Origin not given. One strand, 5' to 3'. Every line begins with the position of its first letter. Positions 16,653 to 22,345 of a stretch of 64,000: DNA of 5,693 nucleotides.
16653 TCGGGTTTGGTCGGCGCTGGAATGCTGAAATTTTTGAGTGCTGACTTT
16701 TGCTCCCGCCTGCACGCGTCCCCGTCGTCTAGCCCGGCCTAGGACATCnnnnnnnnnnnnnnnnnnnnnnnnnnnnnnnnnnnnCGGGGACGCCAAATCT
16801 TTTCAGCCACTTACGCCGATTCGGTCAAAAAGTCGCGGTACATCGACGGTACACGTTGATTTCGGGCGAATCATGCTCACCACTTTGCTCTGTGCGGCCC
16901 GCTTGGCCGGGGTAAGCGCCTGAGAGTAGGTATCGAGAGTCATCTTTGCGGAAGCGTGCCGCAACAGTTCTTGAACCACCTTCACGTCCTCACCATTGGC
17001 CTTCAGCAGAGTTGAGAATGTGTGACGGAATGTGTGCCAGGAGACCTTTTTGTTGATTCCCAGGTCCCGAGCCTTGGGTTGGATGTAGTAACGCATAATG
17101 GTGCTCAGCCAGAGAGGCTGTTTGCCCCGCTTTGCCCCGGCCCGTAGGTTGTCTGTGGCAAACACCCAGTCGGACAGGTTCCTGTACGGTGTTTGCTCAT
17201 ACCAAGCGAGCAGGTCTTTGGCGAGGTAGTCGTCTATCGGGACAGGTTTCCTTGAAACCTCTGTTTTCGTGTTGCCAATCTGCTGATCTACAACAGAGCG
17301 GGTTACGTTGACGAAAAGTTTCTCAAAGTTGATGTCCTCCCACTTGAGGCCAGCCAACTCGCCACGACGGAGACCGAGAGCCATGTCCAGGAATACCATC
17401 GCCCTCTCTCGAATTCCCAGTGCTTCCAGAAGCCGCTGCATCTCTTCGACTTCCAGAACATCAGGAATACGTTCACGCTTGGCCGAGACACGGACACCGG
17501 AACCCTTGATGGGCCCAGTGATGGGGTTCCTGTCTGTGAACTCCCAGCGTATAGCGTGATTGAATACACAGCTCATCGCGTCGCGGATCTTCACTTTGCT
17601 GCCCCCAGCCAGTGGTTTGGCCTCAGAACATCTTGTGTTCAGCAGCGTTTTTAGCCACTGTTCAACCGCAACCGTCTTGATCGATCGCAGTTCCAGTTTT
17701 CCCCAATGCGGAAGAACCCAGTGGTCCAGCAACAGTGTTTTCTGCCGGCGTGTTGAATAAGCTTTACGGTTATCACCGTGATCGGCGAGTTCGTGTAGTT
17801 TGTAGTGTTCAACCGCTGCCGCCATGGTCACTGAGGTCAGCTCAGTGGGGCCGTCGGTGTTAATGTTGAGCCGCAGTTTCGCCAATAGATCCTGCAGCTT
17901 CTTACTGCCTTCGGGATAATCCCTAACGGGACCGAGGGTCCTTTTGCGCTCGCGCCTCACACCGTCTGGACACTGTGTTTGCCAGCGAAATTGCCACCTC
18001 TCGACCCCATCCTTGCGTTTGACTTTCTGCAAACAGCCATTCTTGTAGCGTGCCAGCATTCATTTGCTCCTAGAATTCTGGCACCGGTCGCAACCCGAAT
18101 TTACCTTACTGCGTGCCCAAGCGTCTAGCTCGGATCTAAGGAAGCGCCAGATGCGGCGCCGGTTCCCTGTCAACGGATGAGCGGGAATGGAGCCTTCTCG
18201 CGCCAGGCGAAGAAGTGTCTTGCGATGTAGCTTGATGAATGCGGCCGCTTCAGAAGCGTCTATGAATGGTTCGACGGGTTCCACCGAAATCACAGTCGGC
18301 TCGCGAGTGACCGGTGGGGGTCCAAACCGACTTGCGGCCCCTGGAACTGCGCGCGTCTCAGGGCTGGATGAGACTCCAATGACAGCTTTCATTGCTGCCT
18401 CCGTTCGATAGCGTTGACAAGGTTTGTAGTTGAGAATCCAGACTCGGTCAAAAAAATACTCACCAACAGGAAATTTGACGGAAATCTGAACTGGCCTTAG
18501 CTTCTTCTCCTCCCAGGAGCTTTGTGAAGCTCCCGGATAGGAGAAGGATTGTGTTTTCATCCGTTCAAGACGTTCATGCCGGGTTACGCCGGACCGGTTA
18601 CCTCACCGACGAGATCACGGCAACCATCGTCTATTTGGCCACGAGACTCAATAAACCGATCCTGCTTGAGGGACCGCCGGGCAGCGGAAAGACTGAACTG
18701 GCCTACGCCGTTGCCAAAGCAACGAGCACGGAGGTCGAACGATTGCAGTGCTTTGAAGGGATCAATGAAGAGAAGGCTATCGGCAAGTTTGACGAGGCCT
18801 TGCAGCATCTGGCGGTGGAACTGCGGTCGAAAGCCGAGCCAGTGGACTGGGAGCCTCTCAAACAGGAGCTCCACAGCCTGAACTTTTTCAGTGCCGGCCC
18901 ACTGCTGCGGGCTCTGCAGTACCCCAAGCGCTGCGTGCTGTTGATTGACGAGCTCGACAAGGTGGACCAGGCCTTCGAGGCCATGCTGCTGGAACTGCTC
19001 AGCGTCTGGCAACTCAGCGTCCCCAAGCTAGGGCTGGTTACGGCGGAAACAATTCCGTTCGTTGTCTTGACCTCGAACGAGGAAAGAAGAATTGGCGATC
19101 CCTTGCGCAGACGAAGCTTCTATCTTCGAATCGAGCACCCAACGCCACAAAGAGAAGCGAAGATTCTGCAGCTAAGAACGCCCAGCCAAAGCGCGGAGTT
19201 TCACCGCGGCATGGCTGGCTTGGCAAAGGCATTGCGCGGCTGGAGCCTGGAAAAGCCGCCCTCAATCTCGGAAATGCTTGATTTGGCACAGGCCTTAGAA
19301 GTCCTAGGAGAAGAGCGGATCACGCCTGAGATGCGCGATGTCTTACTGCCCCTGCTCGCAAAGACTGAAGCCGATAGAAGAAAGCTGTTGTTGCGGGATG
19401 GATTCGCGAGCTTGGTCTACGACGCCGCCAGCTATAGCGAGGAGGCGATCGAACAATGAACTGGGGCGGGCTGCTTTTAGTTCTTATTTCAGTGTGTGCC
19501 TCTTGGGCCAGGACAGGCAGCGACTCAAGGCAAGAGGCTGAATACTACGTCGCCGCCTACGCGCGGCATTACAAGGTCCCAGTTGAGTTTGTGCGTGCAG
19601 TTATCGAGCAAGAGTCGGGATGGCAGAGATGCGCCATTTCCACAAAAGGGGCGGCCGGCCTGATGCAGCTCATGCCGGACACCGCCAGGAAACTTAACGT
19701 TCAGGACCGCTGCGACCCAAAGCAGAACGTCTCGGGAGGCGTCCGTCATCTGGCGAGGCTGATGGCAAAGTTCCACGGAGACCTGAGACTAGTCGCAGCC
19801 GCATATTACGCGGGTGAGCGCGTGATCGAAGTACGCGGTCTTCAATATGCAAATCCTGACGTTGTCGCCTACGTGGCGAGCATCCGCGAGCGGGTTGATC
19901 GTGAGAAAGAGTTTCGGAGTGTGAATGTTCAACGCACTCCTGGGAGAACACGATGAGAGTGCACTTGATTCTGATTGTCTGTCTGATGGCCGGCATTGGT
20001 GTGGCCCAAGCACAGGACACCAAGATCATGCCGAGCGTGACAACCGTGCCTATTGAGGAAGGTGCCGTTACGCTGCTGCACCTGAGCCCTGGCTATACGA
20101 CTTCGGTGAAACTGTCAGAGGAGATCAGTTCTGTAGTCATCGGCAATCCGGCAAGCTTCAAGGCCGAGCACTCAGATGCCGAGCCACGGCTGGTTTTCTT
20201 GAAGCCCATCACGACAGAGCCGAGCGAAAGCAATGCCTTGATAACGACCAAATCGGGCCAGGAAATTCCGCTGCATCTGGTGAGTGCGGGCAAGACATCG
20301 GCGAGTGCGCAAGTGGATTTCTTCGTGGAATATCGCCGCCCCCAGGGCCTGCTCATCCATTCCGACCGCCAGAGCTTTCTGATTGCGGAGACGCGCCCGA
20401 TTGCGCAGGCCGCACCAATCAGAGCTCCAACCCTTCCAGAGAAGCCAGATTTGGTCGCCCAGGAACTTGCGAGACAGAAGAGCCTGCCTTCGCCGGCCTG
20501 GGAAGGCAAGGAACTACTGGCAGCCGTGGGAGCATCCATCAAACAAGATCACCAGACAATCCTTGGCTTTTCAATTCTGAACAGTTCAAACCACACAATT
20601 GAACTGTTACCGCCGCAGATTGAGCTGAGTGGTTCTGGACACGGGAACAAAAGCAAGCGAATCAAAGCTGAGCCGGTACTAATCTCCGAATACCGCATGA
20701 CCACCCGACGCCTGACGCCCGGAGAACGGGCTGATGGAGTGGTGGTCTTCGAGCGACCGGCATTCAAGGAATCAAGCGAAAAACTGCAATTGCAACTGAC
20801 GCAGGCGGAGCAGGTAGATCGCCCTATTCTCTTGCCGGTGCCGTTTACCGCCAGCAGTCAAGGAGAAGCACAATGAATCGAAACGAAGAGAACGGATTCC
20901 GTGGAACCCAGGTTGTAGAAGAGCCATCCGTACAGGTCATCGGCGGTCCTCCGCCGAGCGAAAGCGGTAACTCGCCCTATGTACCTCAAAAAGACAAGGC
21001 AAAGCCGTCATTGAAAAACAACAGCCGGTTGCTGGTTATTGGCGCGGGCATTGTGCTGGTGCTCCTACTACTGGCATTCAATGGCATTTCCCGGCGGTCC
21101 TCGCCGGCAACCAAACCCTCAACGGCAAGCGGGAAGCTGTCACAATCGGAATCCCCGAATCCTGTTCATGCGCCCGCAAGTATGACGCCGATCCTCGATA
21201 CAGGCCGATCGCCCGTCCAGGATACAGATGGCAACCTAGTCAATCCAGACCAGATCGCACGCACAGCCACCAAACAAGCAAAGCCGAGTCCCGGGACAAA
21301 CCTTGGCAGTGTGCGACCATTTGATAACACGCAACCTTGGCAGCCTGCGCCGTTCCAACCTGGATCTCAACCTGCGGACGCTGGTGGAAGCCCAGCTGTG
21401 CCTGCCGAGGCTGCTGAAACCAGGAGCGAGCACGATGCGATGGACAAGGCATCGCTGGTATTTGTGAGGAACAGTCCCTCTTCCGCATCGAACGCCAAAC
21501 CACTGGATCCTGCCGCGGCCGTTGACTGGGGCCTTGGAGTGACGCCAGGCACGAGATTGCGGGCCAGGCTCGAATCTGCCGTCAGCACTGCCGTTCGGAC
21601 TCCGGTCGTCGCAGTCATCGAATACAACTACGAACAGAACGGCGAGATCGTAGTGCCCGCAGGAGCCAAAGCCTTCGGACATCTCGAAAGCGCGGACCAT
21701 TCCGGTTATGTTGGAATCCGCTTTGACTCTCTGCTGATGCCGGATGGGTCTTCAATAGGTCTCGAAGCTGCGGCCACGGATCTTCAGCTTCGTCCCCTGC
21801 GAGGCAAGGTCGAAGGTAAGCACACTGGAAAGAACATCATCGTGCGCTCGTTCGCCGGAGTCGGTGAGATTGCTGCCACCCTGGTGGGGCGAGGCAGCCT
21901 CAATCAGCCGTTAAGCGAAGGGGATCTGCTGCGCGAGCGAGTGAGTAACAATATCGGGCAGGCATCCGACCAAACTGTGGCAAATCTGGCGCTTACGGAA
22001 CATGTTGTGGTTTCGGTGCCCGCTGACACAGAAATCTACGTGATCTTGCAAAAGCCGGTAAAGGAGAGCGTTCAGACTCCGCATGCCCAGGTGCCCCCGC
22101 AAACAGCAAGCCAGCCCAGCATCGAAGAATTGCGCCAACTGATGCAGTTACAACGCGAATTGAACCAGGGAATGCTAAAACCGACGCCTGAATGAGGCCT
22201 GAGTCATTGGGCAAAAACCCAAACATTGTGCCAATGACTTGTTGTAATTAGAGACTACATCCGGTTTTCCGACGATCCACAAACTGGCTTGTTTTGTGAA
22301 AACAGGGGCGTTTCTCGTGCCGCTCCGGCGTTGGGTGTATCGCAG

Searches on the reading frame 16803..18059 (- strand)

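Call 49: search_protein_families(library=pfam, proteins=[window:16803-18059:-], max_evalue=0.01)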
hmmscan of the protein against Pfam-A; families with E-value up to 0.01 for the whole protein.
window:16803-18059:- (418 aa): 2 families
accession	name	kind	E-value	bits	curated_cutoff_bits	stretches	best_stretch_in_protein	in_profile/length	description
PF00589.27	Phage_integrase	-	1.2e-23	84.2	27.1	1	202-381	3-168/172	Phage integrase family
PF14659.12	Phage_int_SAM_3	-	0.0016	19.1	22.6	1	98-139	16-57/58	Phage integrase, N-terminal SAM-like domain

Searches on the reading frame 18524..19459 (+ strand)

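Call 49: search_protein_families(library=pfam, proteins=[window:18524-19459:+], max_evalue=0.01)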
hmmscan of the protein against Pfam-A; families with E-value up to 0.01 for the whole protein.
window:18524-19459:+ (311 aa): 18 families
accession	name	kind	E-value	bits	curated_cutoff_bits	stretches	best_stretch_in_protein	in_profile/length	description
PF00004.35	AAA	-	6.9e-11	43.2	21.2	1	46-199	1-123/131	ATPase family associated with various cellular activities (AAA)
PF07728.20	AAA_5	-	7.4e-10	39.4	22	1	46-188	2-125/139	AAA domain (dynein-related subfamily)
PF13191.12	AAA_16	-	5.7e-06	27.4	32.6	1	45-161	26-158/167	AAA ATPase domain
PF13401.12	AAA_22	-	1.4e-05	25.9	27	1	44-163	6-109/130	AAA domain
PF07724.20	AAA_2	-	3.3e-05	24.4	27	1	46-165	6-105/166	AAA domain (Cdc48 subfamily)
PF24883.2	NPHP3_N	-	8.8e-05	23.2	24.8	1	46-160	25-147/164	Nephrocystin 3, N-terminal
PF07726.17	AAA_3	-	0.00024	21.4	27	0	46-78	2-34/131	ATPase family associated with various cellular activities (AAA)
PF05729.18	NACHT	-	0.00055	20.2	26.7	0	45-68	2-25/167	NACHT domain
PF05496.18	RuvB_N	-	0.00082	19.6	27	0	46-71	36-61/159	Holliday junction DNA helicase RuvB P-loop domain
PF13245.12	AAA_19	-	0.0026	18.4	25.1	1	42-159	10-114/134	AAA domain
PF01637.24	ATPase_2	-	0.0028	17.9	33.2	1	38-163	15-140/225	ATPase domain predominantly from Archaea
PF07693.20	KAP_NTPase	-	0.0072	16.1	20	0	109-158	128-174/293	KAP family P-loop domain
PF06068.19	TIP49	-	0.0084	15.8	23.8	0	44-71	51-78/347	TIP49 P-loop domain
PF13604.12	AAA_30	-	0.0086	16.3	27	0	35-160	10-113/191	AAA domain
PF20720.3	nSTAND3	-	0.0086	16.2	27.2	0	43-83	17-57/155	Novel STAND NTPase 3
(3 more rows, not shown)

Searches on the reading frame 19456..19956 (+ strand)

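Call 49: search_protein_families(library=pfam, proteins=[window:19456-19956:+], max_evalue=0.01)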
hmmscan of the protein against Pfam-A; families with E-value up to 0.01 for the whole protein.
window:19456-19956:+ (166 aa): 2 families
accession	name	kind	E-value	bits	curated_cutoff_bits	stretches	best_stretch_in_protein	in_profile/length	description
PF01464.25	SLT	-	3.4e-24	85.1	21.3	1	31-123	2-100/117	Transglycosylase SLT domain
PF13406.11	SLT_2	-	0.0028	17.4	24.3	0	62-92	151-181/292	Transglycosylase SLT domain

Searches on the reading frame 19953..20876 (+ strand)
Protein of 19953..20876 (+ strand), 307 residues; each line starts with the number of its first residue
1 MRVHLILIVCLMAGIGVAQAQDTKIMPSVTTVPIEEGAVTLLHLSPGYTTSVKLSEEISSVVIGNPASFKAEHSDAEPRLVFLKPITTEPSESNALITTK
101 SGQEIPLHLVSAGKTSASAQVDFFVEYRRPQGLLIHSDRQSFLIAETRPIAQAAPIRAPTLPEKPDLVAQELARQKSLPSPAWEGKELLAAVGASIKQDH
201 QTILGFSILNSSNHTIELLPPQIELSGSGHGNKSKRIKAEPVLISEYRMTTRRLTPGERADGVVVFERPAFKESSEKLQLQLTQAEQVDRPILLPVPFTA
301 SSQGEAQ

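Call 3: search_protein_families(library=pfam, proteins=[window:19953-20876:+], max_evalue=1)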
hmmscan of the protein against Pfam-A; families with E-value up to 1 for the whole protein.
window:19953-20876:+ (307 aa): 3 families
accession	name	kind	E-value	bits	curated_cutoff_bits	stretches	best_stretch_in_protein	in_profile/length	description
PF09544.15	DUF2381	-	1.8e-06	27.9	29.2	1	18-292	7-283/288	Protein of unknown function (DUF2381)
PF03524.21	CagX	-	4.1e-06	27.2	34.2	1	29-137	3-107/198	Conjugal transfer protein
PF13629.12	T2SS-T3SS_pil_N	-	0.055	13.6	23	1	42-67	5-30/72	Pilus formation protein N terminal region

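Call 4: search_protein_families(library=ncbifam, proteins=[window:19953-20876:+], max_evalue=1)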
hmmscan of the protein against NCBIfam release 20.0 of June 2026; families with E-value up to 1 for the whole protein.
window:19953-20876:+ (307 aa): 1 family
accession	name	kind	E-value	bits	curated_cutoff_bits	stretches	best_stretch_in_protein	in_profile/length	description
TIGR02781.1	VirB9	equivalog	2.2e-07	30.7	217.7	1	6-132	7-131/248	P-type conjugative transfer protein VirB9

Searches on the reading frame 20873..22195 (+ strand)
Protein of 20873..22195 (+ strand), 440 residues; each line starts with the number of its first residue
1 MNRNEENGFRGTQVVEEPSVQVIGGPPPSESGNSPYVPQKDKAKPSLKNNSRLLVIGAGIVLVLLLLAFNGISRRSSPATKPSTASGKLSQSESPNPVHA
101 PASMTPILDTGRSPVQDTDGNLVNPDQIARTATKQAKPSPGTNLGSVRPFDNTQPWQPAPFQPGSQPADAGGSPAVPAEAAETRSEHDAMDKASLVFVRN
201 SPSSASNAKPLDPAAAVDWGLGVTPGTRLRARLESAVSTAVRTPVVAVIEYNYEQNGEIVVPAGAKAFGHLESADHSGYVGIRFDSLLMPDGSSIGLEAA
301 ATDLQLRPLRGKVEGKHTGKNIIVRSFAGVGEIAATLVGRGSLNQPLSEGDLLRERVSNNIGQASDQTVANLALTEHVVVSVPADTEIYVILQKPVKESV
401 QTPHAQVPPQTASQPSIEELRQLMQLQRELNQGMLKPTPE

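Call 3: search_protein_families(library=pfam, proteins=[window:20873-22195:+], max_evalue=1)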
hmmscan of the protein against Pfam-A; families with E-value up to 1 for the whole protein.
window:20873-22195:+ (440 aa): 1 family
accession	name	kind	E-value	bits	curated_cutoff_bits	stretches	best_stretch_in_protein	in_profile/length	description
PF03743.19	TrbI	-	1.4e-10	41.8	35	1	223-395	2-185/188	Bacterial conjugation TrbI-like protein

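Call 4: search_protein_families(library=ncbifam, proteins=[window:20873-22195:+], max_evalue=1)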
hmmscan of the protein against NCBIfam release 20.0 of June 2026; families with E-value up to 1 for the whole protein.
window:20873-22195:+ (440 aa): 2 families
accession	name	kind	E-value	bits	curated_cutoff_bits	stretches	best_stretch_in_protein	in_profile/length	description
NF038091.1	T4SS_VirB10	equivalog_domain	0.0039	16.8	220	1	222-303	10-95/197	type IV secretion system protein VirB10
NF033761.1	gliding_GltJ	equivalog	0.52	9.3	450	1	30-207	349-524/671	adventurous gliding motility protein GltJ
